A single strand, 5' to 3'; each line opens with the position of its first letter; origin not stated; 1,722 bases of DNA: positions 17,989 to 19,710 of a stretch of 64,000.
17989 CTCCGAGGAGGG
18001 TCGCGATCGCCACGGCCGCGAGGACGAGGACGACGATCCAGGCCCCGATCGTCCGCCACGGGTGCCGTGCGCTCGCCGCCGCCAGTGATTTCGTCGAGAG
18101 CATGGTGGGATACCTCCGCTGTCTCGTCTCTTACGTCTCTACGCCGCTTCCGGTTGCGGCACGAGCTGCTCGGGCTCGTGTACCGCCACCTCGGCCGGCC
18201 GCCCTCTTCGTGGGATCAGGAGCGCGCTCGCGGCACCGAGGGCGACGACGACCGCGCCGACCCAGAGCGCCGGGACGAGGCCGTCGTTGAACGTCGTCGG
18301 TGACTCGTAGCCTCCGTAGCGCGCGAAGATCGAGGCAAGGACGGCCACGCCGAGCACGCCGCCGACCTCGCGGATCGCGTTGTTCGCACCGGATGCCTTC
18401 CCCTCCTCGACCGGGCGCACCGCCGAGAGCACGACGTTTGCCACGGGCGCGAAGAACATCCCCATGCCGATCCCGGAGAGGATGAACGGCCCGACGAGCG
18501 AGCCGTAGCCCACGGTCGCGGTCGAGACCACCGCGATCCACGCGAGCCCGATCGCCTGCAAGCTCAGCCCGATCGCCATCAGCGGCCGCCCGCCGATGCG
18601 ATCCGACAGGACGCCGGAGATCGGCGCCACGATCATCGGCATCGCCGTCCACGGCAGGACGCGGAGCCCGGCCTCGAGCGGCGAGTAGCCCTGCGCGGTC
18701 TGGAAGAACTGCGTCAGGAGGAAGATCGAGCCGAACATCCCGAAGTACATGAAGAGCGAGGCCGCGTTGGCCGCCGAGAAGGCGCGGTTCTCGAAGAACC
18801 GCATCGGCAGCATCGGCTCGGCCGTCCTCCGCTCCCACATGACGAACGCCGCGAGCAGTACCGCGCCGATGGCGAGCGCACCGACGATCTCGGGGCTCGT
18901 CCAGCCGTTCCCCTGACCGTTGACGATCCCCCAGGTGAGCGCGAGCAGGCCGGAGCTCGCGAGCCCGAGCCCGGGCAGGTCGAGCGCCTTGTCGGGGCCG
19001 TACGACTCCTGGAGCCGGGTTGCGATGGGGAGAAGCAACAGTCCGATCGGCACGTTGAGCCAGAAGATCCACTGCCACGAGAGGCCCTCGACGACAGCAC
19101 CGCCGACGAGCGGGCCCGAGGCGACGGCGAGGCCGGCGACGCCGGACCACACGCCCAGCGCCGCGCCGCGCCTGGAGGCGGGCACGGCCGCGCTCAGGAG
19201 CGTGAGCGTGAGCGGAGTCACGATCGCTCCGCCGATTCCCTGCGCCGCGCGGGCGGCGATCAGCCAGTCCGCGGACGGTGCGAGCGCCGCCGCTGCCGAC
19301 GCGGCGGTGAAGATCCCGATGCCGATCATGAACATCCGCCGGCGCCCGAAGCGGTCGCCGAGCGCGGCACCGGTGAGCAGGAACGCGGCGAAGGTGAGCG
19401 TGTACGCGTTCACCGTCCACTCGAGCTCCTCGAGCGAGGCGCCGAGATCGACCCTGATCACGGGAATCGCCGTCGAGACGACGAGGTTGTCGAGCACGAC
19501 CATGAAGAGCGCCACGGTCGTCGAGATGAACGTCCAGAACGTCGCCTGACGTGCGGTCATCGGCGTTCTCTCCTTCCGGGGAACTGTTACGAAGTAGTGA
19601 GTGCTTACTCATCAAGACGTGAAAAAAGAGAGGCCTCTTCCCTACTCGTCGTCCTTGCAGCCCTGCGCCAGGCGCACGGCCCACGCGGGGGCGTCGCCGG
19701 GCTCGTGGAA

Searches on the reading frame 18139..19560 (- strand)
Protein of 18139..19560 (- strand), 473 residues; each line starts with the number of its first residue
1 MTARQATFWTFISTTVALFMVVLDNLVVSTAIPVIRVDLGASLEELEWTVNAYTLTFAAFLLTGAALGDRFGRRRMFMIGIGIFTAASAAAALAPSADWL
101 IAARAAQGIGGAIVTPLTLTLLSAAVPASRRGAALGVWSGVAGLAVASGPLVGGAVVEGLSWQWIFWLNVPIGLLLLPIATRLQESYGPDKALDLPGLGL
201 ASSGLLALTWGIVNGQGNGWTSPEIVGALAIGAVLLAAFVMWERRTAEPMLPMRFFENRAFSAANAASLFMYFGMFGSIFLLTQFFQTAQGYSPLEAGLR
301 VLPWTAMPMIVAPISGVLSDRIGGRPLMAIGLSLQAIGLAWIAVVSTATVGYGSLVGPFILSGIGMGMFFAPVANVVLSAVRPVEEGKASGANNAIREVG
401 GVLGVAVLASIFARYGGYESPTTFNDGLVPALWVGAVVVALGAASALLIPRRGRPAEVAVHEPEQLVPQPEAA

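Call 53: search_protein_families(library=pfam, proteins=[window:18139-19560:-])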
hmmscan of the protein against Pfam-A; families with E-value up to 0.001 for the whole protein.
window:18139-19560:- (473 aa): 3 families
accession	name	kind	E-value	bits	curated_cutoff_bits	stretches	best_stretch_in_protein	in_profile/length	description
PF07690.21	MFS_1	-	6.5e-64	216.5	33.4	2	16-404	3-346/347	Major Facilitator Superfamily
PF00083.30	Sugar_tr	-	7e-09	35.5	22.3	1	47-186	49-194/452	Sugar (and other) transporter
PF12832.13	MFS_1_like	-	3.6e-05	23.4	25.2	0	268-346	7-86/373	MFS_1 like family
